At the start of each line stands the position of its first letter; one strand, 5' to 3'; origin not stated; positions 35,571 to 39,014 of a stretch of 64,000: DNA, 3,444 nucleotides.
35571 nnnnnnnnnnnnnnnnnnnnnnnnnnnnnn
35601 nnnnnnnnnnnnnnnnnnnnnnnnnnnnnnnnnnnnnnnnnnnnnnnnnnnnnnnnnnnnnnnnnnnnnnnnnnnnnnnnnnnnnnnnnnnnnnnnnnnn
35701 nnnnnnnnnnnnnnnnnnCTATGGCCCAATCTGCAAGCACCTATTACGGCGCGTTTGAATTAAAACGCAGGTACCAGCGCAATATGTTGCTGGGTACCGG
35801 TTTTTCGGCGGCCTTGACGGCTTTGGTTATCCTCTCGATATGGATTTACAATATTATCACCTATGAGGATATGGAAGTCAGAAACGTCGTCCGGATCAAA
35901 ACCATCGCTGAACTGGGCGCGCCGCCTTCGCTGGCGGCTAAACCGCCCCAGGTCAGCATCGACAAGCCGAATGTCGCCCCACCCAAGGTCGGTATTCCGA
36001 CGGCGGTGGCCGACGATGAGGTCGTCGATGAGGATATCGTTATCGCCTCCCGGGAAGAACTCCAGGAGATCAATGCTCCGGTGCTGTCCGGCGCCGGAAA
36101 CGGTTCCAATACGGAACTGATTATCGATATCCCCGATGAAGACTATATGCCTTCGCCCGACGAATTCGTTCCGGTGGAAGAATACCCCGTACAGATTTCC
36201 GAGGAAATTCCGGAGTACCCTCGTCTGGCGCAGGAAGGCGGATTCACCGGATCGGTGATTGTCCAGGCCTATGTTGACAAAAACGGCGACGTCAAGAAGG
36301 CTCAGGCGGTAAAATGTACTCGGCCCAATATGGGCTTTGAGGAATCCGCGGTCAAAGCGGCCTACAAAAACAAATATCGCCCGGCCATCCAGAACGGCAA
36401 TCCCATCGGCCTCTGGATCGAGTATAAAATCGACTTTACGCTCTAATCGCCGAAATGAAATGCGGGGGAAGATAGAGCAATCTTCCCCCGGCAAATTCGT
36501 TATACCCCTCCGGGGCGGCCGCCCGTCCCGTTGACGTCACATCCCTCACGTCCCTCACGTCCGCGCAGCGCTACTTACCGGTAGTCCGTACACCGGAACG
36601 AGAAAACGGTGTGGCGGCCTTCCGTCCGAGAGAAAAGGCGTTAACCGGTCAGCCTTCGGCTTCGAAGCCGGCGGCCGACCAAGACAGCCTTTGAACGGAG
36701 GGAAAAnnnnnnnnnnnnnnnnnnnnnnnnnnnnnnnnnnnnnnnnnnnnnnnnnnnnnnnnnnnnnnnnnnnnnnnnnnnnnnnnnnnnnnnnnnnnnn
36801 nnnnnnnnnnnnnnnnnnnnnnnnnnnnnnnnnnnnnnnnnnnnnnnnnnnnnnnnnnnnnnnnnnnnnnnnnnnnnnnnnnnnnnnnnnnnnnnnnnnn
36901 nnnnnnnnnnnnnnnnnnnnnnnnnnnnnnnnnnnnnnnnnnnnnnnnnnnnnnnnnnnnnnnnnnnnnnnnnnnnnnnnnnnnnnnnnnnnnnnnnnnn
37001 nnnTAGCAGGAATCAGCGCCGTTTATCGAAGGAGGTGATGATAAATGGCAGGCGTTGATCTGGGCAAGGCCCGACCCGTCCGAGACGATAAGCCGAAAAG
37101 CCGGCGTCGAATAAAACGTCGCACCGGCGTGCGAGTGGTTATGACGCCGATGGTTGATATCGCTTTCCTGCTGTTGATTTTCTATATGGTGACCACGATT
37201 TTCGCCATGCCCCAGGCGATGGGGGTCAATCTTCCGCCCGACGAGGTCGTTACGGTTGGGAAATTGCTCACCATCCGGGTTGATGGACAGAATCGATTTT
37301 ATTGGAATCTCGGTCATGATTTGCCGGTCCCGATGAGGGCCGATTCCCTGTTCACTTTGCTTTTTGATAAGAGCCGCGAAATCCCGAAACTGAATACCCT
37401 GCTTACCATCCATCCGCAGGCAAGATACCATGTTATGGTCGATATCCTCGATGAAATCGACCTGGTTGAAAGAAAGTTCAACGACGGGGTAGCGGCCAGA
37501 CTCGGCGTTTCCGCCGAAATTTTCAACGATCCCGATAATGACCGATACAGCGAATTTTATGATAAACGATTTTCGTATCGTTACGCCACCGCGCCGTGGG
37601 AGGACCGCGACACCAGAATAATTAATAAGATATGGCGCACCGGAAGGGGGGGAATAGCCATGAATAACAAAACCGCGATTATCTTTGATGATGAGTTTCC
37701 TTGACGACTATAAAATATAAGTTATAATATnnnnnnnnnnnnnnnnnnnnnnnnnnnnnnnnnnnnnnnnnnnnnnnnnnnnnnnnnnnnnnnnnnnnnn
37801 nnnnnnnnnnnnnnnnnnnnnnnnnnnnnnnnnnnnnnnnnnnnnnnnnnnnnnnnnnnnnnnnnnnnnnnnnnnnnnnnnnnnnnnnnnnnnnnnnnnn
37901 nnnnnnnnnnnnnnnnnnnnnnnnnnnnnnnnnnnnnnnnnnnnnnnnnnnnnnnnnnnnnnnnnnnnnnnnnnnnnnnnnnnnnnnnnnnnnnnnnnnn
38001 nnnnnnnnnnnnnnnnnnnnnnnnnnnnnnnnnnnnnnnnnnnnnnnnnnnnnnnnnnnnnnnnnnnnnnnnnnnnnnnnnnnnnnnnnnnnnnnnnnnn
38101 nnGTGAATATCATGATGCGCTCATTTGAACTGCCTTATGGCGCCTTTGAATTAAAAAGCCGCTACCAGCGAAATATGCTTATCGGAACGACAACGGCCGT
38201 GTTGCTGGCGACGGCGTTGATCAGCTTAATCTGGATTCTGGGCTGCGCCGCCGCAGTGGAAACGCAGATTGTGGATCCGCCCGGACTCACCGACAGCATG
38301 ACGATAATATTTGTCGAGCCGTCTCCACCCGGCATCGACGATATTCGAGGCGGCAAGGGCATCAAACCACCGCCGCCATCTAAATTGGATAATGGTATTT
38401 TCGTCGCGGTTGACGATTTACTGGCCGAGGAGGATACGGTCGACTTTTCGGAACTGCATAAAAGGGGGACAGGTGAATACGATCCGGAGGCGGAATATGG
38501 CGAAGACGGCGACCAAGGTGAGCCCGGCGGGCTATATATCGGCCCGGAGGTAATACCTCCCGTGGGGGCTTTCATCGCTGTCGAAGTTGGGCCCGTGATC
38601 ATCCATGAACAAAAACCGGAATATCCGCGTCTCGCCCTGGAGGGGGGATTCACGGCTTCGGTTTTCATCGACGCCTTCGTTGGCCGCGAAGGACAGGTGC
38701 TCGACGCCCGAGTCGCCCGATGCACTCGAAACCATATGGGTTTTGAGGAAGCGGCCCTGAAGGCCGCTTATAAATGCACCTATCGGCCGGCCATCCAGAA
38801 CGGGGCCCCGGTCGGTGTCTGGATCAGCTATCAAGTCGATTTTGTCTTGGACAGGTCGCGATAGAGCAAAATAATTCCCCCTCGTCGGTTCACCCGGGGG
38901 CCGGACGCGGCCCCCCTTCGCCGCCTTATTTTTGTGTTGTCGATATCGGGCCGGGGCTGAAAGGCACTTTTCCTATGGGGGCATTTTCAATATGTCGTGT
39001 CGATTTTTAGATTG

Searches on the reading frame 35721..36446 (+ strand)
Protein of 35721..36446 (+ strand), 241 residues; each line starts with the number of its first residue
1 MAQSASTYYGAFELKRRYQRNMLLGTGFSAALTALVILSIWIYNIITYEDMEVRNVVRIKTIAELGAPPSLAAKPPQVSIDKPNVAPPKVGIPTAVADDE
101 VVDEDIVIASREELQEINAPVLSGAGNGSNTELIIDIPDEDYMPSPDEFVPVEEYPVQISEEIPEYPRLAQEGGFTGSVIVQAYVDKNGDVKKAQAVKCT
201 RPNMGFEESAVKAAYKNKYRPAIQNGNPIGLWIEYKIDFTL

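Call 63: search_protein_families(library=pfam, proteins=[window:35721-36446:+], max_evalue=0.0001)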
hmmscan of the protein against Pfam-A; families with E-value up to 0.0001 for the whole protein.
window:35721-36446:+ (241 aa): 1 family
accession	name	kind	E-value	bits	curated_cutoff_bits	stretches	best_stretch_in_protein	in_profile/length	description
PF03544.19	TonB_C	-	1.3e-14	54.9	24.6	1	164-241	3-79/79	Gram-negative bacterial TonB protein C-terminal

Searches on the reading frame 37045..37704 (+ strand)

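Call 63: search_protein_families(library=pfam, proteins=[window:37045-37704:+], max_evalue=0.0001)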
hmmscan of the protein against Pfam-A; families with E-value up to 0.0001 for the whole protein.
window:37045-37704:+ (219 aa): 1 family
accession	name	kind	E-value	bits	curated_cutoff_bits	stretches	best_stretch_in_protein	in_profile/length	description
PF02472.21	ExbD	-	8.4e-12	45.7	25.4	1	26-138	3-113/128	Biopolymer transport protein ExbD/TolR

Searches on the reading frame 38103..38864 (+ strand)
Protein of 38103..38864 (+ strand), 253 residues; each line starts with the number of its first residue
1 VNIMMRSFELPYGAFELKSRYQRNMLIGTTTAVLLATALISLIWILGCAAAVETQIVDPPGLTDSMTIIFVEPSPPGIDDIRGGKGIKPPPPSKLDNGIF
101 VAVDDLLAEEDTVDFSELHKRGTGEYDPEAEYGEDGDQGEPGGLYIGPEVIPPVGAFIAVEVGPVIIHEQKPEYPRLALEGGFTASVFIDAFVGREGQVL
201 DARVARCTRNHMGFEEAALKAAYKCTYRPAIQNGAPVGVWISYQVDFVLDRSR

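Call 63: search_protein_families(library=pfam, proteins=[window:38103-38864:+], max_evalue=0.0001)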
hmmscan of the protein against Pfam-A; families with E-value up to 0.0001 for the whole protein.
window:38103-38864:+ (253 aa): 1 family
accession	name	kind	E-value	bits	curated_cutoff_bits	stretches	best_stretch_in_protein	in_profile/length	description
PF03544.19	TonB_C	-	1.1e-10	42.2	24.6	1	171-249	2-79/79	Gram-negative bacterial TonB protein C-terminal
